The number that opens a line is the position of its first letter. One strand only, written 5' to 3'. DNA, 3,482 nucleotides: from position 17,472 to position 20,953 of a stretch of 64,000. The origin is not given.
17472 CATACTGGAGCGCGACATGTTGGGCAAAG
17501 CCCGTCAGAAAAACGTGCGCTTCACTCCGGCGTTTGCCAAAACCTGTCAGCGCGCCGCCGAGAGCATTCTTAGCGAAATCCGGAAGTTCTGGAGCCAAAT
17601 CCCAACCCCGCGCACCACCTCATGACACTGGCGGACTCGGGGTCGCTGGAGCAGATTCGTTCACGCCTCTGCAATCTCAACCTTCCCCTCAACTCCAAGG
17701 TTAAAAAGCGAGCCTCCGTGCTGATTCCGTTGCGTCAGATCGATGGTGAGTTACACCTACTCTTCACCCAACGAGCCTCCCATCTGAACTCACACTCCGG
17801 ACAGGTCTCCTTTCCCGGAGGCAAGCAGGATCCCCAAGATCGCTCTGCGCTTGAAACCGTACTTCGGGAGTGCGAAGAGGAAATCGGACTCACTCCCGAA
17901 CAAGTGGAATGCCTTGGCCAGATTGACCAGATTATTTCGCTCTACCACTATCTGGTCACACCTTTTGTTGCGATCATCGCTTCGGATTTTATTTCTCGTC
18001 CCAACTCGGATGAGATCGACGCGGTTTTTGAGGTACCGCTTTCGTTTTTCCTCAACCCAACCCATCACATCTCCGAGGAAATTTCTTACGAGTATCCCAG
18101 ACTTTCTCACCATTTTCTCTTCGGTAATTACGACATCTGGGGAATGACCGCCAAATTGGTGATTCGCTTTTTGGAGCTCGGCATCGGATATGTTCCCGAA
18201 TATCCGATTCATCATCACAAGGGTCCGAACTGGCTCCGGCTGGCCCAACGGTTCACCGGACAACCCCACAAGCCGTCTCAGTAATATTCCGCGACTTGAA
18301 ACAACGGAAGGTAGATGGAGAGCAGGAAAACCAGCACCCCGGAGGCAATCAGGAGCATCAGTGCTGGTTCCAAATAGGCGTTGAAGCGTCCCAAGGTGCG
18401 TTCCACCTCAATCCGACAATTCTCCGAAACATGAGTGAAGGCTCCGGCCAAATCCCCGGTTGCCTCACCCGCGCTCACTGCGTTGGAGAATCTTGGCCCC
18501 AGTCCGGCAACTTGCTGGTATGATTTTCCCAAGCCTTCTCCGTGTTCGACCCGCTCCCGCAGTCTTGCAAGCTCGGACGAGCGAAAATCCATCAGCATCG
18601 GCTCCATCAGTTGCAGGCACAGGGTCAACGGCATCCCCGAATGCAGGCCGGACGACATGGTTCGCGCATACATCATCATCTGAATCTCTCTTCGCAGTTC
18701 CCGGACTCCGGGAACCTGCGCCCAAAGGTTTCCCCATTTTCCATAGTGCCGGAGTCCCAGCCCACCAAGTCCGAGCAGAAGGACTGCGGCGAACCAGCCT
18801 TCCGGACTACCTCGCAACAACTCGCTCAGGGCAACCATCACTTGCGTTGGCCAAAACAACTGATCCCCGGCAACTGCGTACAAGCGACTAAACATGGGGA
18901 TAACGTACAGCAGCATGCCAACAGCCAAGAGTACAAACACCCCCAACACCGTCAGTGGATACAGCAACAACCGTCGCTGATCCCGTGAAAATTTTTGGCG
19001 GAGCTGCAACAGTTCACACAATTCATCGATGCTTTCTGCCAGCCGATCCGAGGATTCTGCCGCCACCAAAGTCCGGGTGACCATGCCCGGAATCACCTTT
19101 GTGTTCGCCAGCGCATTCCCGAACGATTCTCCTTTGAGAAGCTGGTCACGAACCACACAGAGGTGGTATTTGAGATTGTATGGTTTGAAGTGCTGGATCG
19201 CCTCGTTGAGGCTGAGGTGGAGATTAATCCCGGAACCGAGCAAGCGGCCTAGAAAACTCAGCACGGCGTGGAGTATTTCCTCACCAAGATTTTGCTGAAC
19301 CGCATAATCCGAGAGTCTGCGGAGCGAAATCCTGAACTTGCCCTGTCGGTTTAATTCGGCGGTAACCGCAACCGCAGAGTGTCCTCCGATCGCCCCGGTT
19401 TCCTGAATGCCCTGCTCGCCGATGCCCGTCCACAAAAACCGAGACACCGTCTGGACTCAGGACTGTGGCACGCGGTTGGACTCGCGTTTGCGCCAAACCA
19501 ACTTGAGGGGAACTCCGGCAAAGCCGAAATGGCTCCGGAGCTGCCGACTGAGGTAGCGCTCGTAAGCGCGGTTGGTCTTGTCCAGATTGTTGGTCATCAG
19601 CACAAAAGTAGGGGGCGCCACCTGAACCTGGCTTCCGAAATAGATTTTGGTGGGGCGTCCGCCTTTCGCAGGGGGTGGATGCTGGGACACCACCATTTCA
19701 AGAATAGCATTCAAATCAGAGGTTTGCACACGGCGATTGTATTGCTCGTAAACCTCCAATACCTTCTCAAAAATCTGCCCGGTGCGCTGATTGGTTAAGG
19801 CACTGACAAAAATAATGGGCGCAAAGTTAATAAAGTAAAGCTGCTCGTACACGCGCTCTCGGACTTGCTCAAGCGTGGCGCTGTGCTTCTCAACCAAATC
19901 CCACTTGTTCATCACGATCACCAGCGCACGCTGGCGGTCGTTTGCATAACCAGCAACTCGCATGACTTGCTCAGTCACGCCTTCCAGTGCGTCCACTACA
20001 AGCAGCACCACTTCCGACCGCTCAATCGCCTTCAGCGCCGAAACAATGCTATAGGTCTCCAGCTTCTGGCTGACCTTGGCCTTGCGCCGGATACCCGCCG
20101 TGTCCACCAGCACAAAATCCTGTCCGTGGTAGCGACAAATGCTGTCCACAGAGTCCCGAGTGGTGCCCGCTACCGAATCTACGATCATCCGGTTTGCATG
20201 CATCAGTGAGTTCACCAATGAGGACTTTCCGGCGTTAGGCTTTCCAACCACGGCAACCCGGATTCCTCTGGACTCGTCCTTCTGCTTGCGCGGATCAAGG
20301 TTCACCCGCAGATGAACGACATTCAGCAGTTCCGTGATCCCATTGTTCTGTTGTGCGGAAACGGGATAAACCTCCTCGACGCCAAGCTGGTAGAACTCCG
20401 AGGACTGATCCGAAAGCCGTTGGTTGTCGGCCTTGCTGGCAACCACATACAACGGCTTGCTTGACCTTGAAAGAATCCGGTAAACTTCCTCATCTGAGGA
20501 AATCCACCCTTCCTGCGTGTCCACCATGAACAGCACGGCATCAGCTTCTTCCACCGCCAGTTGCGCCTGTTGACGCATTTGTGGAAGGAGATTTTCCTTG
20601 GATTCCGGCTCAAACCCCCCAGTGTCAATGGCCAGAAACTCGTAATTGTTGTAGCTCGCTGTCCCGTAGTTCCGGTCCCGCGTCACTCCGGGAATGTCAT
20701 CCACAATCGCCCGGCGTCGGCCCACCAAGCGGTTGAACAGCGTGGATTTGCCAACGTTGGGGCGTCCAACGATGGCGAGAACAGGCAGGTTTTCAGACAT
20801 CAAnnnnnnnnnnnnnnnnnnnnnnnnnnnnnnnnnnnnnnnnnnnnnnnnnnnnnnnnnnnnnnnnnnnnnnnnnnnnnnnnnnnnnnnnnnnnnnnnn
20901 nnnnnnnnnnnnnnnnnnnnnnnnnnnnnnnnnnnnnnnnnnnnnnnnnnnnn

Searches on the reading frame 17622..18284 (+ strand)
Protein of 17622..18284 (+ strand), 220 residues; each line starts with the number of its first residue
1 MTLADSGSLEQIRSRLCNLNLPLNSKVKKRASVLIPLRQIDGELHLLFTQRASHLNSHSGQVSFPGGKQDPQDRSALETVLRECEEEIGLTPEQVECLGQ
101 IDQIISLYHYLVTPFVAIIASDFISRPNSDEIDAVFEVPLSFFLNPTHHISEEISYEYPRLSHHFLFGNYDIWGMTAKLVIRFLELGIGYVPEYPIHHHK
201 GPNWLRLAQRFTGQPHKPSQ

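Call 34: search_protein_families(library=pfam, proteins=[window:17622-18284:+], max_evalue=0.0001)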
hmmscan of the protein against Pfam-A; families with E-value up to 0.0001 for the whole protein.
window:17622-18284:+ (220 aa): 1 family
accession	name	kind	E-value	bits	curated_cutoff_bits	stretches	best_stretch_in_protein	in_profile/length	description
PF00293.34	NUDIX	-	3.6e-14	53.4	21.1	1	29-140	2-115/134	NUDIX domain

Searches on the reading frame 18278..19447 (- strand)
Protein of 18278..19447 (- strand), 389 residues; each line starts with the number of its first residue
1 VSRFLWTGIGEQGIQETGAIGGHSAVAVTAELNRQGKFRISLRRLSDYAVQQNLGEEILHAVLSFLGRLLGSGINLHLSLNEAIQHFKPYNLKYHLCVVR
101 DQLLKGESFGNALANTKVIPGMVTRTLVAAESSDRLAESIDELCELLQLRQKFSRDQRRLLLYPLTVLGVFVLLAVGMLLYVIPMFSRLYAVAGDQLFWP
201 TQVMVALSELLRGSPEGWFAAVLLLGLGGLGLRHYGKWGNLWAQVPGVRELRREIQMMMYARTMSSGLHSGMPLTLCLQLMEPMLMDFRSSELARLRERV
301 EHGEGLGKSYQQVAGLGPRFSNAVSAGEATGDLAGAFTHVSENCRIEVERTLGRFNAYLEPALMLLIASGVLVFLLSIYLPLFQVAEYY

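Call 34: search_protein_families(library=pfam, proteins=[window:18278-19447:-], max_evalue=0.0001)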
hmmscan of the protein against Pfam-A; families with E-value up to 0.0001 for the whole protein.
window:18278-19447:- (389 aa): 1 family
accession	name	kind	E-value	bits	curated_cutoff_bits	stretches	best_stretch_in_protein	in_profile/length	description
PF00482.28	T2SSF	-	9e-34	116.6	25.2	2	261-381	2-125/125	Type II secretion system (T2SS), protein F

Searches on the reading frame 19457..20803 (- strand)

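Call 34: search_protein_families(library=pfam, proteins=[window:19457-20803:-], max_evalue=0.0001)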
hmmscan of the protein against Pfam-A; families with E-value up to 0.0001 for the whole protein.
window:19457-20803:- (448 aa): 19 families
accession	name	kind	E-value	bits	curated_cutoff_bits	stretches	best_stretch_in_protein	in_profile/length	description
PF01926.29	MMR_HSR1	-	1e-57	193.6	21.9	2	9-124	2-113/113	50S ribosome-binding GTPase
PF14714.11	KH_dom-like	-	6e-28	97.4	27.3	1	358-438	1-81/81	KH-domain-like of EngA bacterial GTPase enzymes, C-terminal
PF02421.24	FeoB_N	-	1.6e-25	89.9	27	2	182-344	2-152/156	Ferrous iron transport protein B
PF00009.33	GTP_EFTU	-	8.7e-25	87.8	26.5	2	182-352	5-186/188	Elongation factor Tu GTP binding domain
PF00350.29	Dynamin_N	-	3.3e-14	53.7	27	0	183-214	1-32/168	Dynamin family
PF03193.22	RsgA_GTPase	-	3.4e-11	43.7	30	0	133-239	75-169/174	RsgA GTPase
PF04548.22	AIG1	-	9.2e-10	38.6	27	1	182-278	2-98/212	AIG1 family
PF00025.27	Arf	-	1.3e-07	31.7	22.3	0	11-145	19-145/174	ADP-ribosylation factor family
PF02492.25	cobW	-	2.4e-07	31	20.7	0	224-318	79-169/180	CobW/HypB/UreG, nucleotide-binding domain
PF00071.28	Ras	-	2.7e-07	30.7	21.6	0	183-350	2-158/162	Ras family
PF19993.5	DO-GTPase2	-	1.2e-06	28.9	27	0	182-202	2-22/226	Double-GTPase 2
PF00005.33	ABC_tran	-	6.1e-06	27.3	25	0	8-37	13-42/137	ABC transporter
PF08477.19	Roc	-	7.1e-06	26.7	27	0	182-246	1-74/119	Ras of Complex, Roc, domain of DAPkinase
PF09439.16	SRPRB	-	7.9e-06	25.8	25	0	7-96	4-82/178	Signal recognition particle receptor beta subunit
PF10662.15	PduV-EutP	-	8.8e-06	26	21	0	11-163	6-141/143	Ethanolamine utilisation - propanediol utilisation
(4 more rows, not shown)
